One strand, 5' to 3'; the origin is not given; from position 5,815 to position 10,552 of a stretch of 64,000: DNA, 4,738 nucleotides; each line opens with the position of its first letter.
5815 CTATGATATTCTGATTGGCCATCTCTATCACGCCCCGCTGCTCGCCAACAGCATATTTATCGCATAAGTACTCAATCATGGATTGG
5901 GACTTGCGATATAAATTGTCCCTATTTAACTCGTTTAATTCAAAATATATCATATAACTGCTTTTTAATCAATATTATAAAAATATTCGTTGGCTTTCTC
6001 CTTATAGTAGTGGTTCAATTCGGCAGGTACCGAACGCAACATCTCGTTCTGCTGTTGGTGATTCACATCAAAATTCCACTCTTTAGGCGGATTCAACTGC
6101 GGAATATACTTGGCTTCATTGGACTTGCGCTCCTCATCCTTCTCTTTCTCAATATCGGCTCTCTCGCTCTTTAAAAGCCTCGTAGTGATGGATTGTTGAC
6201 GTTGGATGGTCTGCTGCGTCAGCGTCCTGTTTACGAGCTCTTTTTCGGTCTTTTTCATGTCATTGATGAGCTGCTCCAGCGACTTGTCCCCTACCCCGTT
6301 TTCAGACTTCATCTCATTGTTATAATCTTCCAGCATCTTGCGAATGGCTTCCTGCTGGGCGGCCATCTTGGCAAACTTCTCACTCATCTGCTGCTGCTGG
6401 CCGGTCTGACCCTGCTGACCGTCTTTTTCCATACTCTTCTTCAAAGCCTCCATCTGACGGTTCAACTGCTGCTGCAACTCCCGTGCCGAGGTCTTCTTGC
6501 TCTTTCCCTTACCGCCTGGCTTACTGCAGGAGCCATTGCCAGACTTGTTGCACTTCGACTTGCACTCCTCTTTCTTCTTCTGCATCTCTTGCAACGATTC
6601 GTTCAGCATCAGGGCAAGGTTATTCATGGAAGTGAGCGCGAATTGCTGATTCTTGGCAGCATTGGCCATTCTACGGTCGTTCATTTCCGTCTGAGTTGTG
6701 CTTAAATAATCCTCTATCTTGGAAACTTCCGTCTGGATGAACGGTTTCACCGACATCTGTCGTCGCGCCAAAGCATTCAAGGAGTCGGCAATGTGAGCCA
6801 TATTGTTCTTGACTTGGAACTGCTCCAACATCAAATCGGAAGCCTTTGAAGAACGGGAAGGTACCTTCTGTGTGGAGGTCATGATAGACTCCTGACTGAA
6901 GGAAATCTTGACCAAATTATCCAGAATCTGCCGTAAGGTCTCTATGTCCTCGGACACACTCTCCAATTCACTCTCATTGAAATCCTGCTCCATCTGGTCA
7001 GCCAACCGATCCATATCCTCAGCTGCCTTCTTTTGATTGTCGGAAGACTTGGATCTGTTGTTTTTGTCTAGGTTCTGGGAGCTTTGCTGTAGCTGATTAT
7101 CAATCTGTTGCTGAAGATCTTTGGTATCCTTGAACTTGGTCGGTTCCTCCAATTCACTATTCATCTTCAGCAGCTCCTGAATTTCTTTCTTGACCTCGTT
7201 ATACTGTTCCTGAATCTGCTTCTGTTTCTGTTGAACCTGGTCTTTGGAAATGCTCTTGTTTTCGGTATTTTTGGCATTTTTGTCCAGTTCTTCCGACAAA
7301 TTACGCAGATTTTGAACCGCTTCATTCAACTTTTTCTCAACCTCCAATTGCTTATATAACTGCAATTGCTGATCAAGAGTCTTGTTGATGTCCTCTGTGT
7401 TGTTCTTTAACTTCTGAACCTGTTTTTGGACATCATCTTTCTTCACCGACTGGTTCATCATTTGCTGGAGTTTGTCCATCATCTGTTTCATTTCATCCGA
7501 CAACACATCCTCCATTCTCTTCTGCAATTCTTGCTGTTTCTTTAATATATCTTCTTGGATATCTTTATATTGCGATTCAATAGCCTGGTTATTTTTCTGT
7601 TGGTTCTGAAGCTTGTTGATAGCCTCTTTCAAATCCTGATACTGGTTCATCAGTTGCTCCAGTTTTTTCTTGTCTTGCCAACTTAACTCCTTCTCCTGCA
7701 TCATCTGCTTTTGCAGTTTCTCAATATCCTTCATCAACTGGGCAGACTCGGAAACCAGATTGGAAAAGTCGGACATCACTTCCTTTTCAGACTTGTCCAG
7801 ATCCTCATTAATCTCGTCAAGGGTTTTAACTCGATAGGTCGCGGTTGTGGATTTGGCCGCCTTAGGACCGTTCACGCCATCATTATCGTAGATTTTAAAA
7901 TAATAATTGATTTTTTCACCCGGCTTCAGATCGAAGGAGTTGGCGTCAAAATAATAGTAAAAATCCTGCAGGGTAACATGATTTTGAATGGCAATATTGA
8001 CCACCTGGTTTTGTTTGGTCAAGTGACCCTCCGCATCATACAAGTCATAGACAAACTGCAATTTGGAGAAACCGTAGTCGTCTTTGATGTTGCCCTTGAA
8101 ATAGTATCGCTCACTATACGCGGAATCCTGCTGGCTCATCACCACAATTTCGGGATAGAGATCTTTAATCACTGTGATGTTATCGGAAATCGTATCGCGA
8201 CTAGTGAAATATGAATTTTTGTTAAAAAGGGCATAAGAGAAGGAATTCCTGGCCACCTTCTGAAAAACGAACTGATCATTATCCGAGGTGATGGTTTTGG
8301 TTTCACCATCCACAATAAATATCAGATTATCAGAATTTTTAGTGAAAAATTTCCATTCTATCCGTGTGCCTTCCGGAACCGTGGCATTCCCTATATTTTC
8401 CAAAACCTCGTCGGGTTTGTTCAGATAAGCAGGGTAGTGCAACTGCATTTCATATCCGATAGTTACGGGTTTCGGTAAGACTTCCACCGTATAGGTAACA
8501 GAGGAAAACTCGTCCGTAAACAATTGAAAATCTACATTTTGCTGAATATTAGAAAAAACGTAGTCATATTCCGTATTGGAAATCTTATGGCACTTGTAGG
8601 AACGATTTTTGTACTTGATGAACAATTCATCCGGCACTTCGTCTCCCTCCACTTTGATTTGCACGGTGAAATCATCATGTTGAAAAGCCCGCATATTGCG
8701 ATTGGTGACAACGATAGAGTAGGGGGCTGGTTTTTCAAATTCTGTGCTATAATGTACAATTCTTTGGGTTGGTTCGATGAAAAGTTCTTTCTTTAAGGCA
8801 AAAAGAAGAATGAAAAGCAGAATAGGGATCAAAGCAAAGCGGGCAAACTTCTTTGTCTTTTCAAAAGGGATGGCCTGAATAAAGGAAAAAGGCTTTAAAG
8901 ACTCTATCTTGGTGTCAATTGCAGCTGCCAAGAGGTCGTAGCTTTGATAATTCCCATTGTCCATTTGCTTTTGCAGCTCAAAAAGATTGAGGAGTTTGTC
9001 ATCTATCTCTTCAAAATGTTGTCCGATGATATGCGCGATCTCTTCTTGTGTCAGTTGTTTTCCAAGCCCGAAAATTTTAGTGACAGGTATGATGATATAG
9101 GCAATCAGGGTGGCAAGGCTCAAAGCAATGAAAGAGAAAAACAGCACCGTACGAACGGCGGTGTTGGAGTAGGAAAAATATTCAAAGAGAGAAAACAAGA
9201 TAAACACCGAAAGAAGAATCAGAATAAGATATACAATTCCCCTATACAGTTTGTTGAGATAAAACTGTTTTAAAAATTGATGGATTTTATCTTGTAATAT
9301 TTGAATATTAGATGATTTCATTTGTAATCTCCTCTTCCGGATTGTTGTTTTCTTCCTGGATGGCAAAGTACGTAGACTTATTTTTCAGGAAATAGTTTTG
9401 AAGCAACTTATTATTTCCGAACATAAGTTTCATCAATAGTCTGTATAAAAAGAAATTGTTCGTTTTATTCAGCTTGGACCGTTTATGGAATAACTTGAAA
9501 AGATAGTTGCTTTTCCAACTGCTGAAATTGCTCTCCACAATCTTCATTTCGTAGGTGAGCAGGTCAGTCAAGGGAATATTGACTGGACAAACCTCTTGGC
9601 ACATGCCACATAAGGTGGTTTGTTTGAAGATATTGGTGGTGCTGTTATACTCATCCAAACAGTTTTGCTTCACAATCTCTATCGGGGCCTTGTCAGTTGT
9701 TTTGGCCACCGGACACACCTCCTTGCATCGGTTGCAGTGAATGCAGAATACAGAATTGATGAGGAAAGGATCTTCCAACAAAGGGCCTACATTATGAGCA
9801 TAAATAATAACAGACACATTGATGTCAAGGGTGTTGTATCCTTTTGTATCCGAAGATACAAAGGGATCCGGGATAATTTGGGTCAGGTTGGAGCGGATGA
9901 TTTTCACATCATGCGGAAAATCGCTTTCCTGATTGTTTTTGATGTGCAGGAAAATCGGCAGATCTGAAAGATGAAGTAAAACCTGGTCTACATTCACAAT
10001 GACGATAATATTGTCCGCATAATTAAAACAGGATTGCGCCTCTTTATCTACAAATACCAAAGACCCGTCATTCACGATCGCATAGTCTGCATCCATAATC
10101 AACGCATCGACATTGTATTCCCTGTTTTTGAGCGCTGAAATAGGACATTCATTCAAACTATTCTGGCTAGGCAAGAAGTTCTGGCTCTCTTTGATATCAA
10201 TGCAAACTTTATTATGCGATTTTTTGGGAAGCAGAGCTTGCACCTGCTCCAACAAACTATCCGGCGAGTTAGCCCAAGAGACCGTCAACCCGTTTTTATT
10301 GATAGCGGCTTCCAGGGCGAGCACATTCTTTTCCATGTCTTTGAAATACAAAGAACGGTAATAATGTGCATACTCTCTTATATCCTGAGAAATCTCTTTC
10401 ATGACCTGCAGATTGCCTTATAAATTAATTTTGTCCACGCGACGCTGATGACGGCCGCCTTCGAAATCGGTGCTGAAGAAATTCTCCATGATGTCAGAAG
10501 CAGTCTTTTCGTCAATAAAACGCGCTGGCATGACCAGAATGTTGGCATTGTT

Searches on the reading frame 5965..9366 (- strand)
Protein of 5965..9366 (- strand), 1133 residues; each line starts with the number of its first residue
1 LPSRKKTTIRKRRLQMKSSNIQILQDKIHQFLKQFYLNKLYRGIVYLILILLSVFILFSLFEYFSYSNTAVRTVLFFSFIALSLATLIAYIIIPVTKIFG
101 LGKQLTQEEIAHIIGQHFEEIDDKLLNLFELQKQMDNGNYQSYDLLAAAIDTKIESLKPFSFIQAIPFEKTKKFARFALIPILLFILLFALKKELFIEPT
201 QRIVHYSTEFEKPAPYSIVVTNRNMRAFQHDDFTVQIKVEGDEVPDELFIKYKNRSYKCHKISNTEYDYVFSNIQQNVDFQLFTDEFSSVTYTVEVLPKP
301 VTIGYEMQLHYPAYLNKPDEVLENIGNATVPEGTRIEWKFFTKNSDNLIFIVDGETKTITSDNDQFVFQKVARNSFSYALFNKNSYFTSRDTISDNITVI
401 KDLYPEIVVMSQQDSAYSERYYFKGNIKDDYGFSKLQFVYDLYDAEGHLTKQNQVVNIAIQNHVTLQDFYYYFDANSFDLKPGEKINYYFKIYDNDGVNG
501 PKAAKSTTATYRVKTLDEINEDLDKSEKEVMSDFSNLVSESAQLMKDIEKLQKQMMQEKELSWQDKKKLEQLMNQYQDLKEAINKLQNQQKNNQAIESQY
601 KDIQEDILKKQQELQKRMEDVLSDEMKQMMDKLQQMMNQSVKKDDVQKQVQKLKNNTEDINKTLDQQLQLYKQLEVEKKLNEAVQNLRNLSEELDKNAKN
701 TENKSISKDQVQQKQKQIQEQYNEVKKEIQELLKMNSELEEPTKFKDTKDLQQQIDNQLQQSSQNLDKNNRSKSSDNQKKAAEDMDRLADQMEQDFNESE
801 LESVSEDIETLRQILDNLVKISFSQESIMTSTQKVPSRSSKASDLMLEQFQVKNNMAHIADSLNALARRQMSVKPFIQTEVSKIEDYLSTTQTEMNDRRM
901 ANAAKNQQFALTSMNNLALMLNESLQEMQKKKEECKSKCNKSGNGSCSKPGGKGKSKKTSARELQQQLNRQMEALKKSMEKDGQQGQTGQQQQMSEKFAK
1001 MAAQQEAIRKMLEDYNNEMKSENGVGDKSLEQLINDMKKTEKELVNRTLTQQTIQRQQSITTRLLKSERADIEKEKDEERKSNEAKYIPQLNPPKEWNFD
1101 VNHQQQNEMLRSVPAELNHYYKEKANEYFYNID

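Call 9: search_protein_families(library=pfam, proteins=[window:5965-9366:-], max_evalue=0.001)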
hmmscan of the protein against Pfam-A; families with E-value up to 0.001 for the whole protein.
window:5965-9366:- (1133 aa): 1 family
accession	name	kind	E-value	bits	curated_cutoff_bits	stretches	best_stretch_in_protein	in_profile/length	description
PF13779.11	DUF4175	-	3e-05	22.7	27.3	1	312-445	193-326/825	Domain of unknown function (DUF4175)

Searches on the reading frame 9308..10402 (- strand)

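Call 9: search_protein_families(library=pfam, proteins=[window:9308-10402:-], max_evalue=0.001)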
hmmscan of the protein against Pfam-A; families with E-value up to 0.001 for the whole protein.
window:9308-10402:- (364 aa): 11 families
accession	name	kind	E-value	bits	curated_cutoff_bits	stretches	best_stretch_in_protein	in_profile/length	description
PF13183.11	Fer4_8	-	1.1e-08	35.9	27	1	220-276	5-68/68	4Fe-4S dicluster domain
PF13237.11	Fer4_10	-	6.4e-08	32.8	25.5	1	215-249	4-43/53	4Fe-4S dicluster domain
PF13484.11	Fer4_16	-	8.8e-07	30.1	30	1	220-275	2-66/66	4Fe-4S double cluster binding domain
PF00037.32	Fer4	-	3.5e-06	27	21.1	0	217-232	5-20/24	4Fe-4S binding domain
PF02589.21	LUD_dom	-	8.4e-06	26.1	22.6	1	31-155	5-146/189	LUD domain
PF12838.12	Fer4_7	-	0.00013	22.8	27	1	220-276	2-52/52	4Fe-4S dicluster domain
PF12798.12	Fer4_3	-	0.00014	22.9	27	0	263-276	2-15/15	4Fe-4S binding domain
PF13534.11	Fer4_17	-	0.00016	22.6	22.2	1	219-276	1-60/61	4Fe-4S dicluster domain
PF12837.12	Fer4_6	-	0.00017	21.8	25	0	216-232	5-21/24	4Fe-4S binding domain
PF12797.12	Fer4_2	-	0.00026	21.2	24.5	0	214-232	4-22/22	4Fe-4S binding domain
PF13187.11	Fer4_9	-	0.00042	20.7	27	0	220-275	2-50/52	4Fe-4S dicluster domain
